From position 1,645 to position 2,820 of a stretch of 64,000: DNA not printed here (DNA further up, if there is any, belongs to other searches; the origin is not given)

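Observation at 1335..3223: tRNA-adjacent three-gene module: HipB-like HTH, truncated HipA-like kinase, 176-aa ELK-fold mini-kinase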

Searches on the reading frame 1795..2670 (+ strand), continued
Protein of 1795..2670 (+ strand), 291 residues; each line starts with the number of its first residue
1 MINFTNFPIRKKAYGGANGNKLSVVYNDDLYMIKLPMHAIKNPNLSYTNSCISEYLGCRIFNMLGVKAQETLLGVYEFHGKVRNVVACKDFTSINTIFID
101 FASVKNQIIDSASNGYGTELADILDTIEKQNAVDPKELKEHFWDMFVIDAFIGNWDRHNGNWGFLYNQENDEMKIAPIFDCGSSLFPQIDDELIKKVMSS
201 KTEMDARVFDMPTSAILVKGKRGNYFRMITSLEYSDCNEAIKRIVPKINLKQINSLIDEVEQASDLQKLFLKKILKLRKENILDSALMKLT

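Call 24: find_related_loci(query=A3, collection=genome_contigs, flank=5000)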
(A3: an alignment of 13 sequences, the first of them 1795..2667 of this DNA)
Query A3 (291 aa) in genome_contigs; peptide patterns used: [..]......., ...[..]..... (x = any residue, [..] = any of these).
237 stretches matched a pattern; 224 encode a relative of the query (tblastn E <= 1e-3); the best 80 are kept; 80 distinct loci.
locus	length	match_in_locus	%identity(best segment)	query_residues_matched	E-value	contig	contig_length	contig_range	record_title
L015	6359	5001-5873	99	1-291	0e+0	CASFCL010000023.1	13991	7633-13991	uncultured bacterium isolate O103_L3_316316_idba_bin.85 genome assembly, contig: O103_L3_316316_idba_bin.85.fa_scaffold_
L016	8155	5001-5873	99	1-291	0e+0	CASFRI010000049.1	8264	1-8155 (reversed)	uncultured bacterium isolate SI.B22.metabat-bins.159 genome assembly, contig: SI.B22.metabat-bins.159.fa_k141_364121, wh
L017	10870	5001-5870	85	1-290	1e-171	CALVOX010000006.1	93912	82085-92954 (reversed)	MAG: uncultured Bacilli bacterium isolate BRZ_KS__bin22 genome assembly, contig: BRZ_KS__NODE_266_length_93912_cov_97.47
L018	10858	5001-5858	83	1-286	3e-166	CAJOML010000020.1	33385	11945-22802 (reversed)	uncultured Bacilli bacterium isolate Reindeer_2_mag_150 genome assembly, contig: scaffold_3156, whole genome shotgun seq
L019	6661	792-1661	81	1-290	4e-166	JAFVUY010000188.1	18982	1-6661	MAG: Bacilli bacterium isolate RGIG5418 Sheep_Colon-4__c639425, whole genome shotgun sequence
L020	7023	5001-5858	83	1-286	3e-165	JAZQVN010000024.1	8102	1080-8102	MAG: Bacilli bacterium isolate T1900045170_TC20190164.MAGScoT_cleanbin_000006 SGB_5178_k141_1442345, whole genome shotgu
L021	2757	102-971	81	1-290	3e-175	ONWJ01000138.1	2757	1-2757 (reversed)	uncultured Erysipelotrichaceae bacterium isolate RUG696 genome assembly, contig: k87_20205555, whole genome shotgun sequ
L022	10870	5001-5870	80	1-290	1e-162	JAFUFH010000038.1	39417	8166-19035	MAG: Bacilli bacterium isolate RGIG4442 Roe_deer_Omasum-4__c16123, whole genome shotgun sequence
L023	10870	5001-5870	78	1-290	8e-161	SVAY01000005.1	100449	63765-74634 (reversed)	MAG: Erysipelotrichaceae bacterium isolate SIG214 NODE_66_length_100449_cov_321.394004, whole genome shotgun sequence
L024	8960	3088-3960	78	1-291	2e-158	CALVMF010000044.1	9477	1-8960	MAG: uncultured Bacilli bacterium isolate BRZ_QA__bin59 genome assembly, contig: BRZ_QA__NODE_7950_length_9477_cov_6.425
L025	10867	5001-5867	75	1-289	8e-158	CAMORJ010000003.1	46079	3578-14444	MAG: uncultured Firmicutes bacterium isolate SRR873608_bin.203_metaWRAP_v1.3_MAG genome assembly, contig: NODE_1719_leng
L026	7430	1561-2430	77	1-290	3e-157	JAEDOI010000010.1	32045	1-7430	MAG: Bacilli bacterium isolate MAG314 NODE_1018_length_32045_cov_9.404095, whole genome shotgun sequence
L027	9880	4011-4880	76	1-290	7e-157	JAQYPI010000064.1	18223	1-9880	MAG: Bacillales bacterium isolate SUG2074 k141_551999, whole genome shotgun sequence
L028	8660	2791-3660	76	1-290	3e-156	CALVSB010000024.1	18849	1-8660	MAG: uncultured Bacilli bacterium isolate BRZ_D__bin114 genome assembly, contig: BRZ_D__NODE_4553_length_18849_cov_9.748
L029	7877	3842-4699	76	1-286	7e-156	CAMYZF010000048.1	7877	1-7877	MAG TPA_asm: uncultured Erysipelotrichaceae bacterium isolate SRR10912541_bin.28_metaWRAP_v1.3_MAG genome assembly, cont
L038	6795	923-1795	59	1-291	3e-116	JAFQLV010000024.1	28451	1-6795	MAG: Clostridia bacterium isolate RGIG1937 Goat_Cecum.Co__c698018, whole genome shotgun sequence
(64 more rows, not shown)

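Call 26: find_related_loci(query=A3, collection=viral_contigs, flank=5000)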
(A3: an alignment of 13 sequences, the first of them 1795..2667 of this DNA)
Query A3 (291 aa) in viral_contigs; peptide patterns used: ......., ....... (x = any residue, [..] = any of these).
97 stretches matched a pattern; 6 encode a relative of the query (tblastn E <= 1e-3); 6 distinct loci.
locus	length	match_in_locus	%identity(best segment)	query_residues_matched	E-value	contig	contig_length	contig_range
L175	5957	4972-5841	55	1-290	6e-112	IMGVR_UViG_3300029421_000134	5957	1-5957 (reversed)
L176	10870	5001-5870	53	1-290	6e-110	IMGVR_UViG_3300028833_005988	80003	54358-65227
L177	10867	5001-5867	49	1-287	1e-93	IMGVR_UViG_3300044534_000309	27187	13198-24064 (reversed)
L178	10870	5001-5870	56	1-290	3e-118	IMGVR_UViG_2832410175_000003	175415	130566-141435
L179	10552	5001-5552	32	10-185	8e-21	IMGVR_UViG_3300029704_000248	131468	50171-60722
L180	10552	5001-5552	32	10-185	2e-20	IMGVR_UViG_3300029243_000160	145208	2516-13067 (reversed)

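Call 56: search_dna_similar(query=window:1795-2667:+, collection=plasmids, mode=protein, max_rows=25)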
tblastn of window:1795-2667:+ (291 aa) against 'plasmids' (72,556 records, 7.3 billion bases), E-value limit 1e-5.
Records with a match: 9; places in all: 9; records where one place covers at least 80% of the query: 5.
Best place of each record, by identity: <60% 9.
By first word of the organism name: Clostridium 3; Campylobacter 2; Megamonas 1; Selenomonas 1; Treponema 1; Vescimonas 1.
By predicted mobility (MOB-suite, as given by PLSDB): non-mobilizable 8; mobilizable 1.
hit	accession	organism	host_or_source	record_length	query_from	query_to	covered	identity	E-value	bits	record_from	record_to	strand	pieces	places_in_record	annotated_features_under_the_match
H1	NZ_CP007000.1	Campylobacter fetus subsp. venerealis cfvi03/293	-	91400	2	289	99%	46.2%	1e-73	252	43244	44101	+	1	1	HipA domain-containing protein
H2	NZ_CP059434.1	Campylobacter fetus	bovine,vaginal mucus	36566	2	289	99%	44.5%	1e-71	246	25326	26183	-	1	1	HipA domain-containing protein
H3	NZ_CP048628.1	Megamonas funiformis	Homo sapiens,isolate gDNA,feces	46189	12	289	96%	41.3%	2e-60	214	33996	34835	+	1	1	HipA domain-containing protein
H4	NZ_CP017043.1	Selenomonas sp. oral taxon 920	Homo sapiens,pure culture,Periodontal ...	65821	1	291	100%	35.1%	1e-34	139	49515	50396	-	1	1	HipA domain-containing protein | imidazolonepropionase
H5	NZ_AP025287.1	Treponema bryantii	-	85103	7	263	88%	29.7%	1e-27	119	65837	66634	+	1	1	hypothetical protein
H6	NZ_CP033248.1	Clostridium butyricum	environment swab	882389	37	248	73%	26.5%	7e-7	58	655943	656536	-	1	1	HipA domain-containing protein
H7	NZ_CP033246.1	Clostridium butyricum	Homo sapiens,stool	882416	37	248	73%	26.5%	7e-7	58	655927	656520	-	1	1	HipA domain-containing protein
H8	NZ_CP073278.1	Clostridium butyricum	Homo sapiens,cell culture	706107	38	248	73%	26.6%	2e-6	57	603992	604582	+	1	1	HipA domain-containing protein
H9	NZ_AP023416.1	Vescimonas fastidiosa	Homo sapiens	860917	25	186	56%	30.3%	5e-8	61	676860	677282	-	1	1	helix-turn-helix domain-containing protein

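Call 57: search_dna_similar(query=window:1795-2667:+, collection=phages, mode=protein, max_rows=25)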
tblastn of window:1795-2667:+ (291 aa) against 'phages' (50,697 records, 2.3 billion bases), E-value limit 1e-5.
Records with a match: 2; places in all: 2; records where one place covers at least 80% of the query: 1.
Best place of each record, by identity: <60% 2.
By first word of the organism name: Bacteriophage 1; Clostridioides 1.
By host as written in the record: - 1; Clostridioides difficile CD500-12 1.
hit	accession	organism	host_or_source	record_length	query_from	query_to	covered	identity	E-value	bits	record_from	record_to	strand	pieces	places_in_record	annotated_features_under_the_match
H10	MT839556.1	Bacteriophage sp.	human fecal samples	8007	1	287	99%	48.8%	4e-86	286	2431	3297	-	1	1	record has no annotation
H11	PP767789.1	Clostridioides phage phiCDKH02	Clostridioides difficile CD500-12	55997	41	258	75%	25.8%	3e-9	64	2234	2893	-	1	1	HipA domain-containing protein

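Call 58: get_annotated_region(hit=H1, flank=3000)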
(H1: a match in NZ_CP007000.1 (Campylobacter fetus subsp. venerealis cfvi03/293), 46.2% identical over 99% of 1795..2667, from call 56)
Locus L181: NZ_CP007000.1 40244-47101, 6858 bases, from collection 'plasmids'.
description: Campylobacter fetus subsp. venerealis cfvi03/293 plasmid pCfviMP1, complete sequence
organism: Campylobacter fetus subsp. venerealis cfvi03/293 (NCBI taxid 1273266)
taxonomy: Bacteria; Campylobacterota; Epsilonproteobacteria; Campylobacterales; Campylobacteraceae; Campylobacter; Campylobacter fetus; Campylobacter fetus subsp. venerealis cfvi03/293
host: -; source: -; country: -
typing (MOB-suite, as given by PLSDB): non-mobilizable
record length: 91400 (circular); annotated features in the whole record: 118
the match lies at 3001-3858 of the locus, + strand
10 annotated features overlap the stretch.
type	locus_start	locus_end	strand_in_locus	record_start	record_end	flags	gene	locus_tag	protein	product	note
CDS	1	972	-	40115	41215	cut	-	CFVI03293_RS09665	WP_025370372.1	RNA-guided endonuclease TnpB family protein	-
CDS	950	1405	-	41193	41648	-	tnpA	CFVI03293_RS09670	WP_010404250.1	IS200/IS605 family transposase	-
CDS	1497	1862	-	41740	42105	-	-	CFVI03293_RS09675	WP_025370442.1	hypothetical protein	-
CDS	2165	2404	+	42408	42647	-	-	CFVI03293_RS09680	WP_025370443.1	hypothetical protein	-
CDS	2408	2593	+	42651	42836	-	-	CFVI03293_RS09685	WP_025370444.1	hypothetical protein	-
CDS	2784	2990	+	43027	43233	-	-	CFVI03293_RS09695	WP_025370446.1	hypothetical protein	-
CDS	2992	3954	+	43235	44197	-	-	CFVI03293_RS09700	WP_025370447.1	HipA domain-containing protein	-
CDS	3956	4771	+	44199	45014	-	-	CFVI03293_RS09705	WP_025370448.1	Fic family protein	-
CDS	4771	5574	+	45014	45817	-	-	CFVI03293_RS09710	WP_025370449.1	hypothetical protein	-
CDS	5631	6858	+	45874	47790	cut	-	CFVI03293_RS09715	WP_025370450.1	hypothetical protein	-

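Call 59: get_annotated_region(hit=H3, flank=3000)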
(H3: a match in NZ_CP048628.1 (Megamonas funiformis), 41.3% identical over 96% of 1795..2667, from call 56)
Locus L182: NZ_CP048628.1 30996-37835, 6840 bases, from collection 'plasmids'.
description: Megamonas funiformis strain JCM 14723 plasmid putative_Mfuni1, complete sequence
organism: Megamonas funiformis (NCBI taxid 437897)
taxonomy: Bacteria; Bacillota; Negativicutes; Selenomonadales; Selenomonadaceae; Megamonas; Megamonas funiformis
host: -; source: Homo sapiens,isolate gDNA,feces; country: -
typing (MOB-suite, as given by PLSDB): non-mobilizable
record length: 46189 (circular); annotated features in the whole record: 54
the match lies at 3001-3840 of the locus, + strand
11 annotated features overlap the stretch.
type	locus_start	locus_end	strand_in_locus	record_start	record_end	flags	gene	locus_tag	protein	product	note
CDS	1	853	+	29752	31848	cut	-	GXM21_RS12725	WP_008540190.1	DNA topoisomerase 3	GO:0006265 - DNA topological change [Evidence IEA]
CDS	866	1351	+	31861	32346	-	-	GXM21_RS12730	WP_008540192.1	hypothetical protein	-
CDS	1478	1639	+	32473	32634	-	-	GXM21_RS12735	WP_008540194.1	antitoxin VbhA family protein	-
CDS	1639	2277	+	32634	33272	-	-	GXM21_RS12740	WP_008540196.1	Fic family protein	-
CDS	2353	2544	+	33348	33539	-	-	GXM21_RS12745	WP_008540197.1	antitoxin VbhA family protein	-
CDS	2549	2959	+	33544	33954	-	-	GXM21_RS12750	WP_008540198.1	hypothetical protein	-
CDS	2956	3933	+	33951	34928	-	-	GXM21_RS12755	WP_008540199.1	HipA domain-containing protein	-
CDS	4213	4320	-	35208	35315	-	-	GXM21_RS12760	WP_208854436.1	type I toxin-antitoxin system Fst family toxin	-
CDS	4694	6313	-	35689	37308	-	-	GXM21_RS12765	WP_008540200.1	hypothetical protein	-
CDS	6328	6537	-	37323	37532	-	-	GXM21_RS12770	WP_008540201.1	hypothetical protein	-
CDS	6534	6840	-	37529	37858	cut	-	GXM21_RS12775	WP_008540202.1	single-stranded DNA-binding protein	-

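Call 77: find_encoding_contigs(protein=P0122, flank=5000, max_places=4)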
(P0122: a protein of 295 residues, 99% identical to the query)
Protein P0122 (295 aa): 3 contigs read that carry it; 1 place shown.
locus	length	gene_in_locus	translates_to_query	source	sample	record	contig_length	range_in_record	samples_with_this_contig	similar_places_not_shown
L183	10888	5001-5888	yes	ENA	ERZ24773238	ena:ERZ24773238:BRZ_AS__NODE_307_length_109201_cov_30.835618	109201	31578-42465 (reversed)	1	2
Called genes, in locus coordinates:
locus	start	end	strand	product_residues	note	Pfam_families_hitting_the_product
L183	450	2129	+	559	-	PF00497:SBP_bac_3, PF10613:Lig_chan-Glu_bd, PF00528:BPD_transp_1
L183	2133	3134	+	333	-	PF00005:ABC_tran, PF02463:SMC_N, PF13304:AAA_21, PF00005:ABC_tran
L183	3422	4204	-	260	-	PF00205:TPP_enzyme_M (faint), PF02146:SIR2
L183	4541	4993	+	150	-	PF13443:HTH_26 (weak)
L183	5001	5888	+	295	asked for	PF07804:HipA_C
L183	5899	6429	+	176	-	-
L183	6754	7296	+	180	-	-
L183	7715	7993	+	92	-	-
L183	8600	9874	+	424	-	PF13641:Glyco_tranf_2_3, PF13632:Glyco_trans_2_3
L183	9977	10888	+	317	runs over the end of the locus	PF02463:SMC_N, PF00005:ABC_tran, PF13304:AAA_21 (weak)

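Call 78: find_encoding_contigs(protein=P0124, flank=5000, max_places=3)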
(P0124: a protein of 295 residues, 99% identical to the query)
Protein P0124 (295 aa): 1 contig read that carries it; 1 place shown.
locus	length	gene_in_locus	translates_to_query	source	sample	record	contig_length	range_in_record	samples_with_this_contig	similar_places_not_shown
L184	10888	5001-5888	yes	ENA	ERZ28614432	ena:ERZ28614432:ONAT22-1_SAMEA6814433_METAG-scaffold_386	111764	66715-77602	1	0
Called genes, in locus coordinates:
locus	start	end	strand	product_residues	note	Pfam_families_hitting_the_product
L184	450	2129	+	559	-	PF00497:SBP_bac_3, PF10613:Lig_chan-Glu_bd, PF00528:BPD_transp_1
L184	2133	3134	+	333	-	PF00005:ABC_tran, PF02463:SMC_N, PF13304:AAA_21, PF00005:ABC_tran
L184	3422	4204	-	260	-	PF00205:TPP_enzyme_M (faint), PF02146:SIR2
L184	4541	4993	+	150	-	PF13443:HTH_26 (faint)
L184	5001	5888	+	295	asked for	PF07804:HipA_C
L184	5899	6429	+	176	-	-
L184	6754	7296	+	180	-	-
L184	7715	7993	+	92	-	-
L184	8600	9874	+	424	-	PF13641:Glyco_tranf_2_3, PF13632:Glyco_trans_2_3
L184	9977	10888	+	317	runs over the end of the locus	PF02463:SMC_N, PF00005:ABC_tran, PF13304:AAA_21 (weak)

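Call 79: find_encoding_contigs(protein=P0133, flank=5000, max_places=3)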
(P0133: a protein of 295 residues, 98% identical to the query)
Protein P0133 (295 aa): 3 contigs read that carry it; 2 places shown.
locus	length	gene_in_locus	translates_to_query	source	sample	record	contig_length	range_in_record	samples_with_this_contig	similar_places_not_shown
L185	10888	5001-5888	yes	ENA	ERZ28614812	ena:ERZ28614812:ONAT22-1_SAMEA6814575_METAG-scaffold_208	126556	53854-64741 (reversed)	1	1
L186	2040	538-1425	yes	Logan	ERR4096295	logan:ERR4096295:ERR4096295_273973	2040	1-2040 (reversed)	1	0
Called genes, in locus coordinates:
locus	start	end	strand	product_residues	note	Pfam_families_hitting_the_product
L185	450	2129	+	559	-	PF00497:SBP_bac_3, PF10613:Lig_chan-Glu_bd, PF00528:BPD_transp_1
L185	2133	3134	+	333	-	PF00005:ABC_tran, PF02463:SMC_N, PF13304:AAA_21, PF00005:ABC_tran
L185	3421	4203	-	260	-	PF00205:TPP_enzyme_M (faint), PF02146:SIR2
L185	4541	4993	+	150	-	PF13443:HTH_26 (weak)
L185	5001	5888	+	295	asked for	PF07804:HipA_C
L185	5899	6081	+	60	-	-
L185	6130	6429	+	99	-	-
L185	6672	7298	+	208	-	PF00440:TetR_N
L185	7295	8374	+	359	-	PF00664:ABC_membrane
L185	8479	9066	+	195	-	PF00005:ABC_tran, PF02463:SMC_N (weak)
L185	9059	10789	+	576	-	PF00664:ABC_membrane, PF00005:ABC_tran, PF02463:SMC_N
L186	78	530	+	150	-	PF13443:HTH_26 (weak)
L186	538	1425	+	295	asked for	PF07804:HipA_C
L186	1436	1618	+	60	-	-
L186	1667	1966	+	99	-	-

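Call 97: search_protein_families(library=pfam, proteins=[L182:2549-2956:+, L181:2784-2987:+, L181:2408-2590:+, L181:2165-2401:+], max_evalue=0.1)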
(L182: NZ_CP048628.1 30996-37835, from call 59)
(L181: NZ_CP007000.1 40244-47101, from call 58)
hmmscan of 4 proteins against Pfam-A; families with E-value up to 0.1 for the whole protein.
L182:2549-2956:+ (136 aa): 0 families

L181:2784-2987:+ (68 aa): 0 families

L181:2408-2590:+ (61 aa): 1 family
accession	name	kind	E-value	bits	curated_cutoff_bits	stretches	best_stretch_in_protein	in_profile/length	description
PF18232.7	Chalcone_N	-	0.019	15.8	25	1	2-46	15-59/102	Chalcone isomerase N-terminal domain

L181:2165-2401:+ (79 aa): 2 families
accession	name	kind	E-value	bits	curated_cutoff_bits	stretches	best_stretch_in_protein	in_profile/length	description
PF19807.5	DUF6290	-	0.028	15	27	1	39-70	4-35/72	Family of unknown function (DUF6290)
PF19839.5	RHH_9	-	0.07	13.4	23.4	0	39-73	8-42/65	Ribbon-helix-helix protein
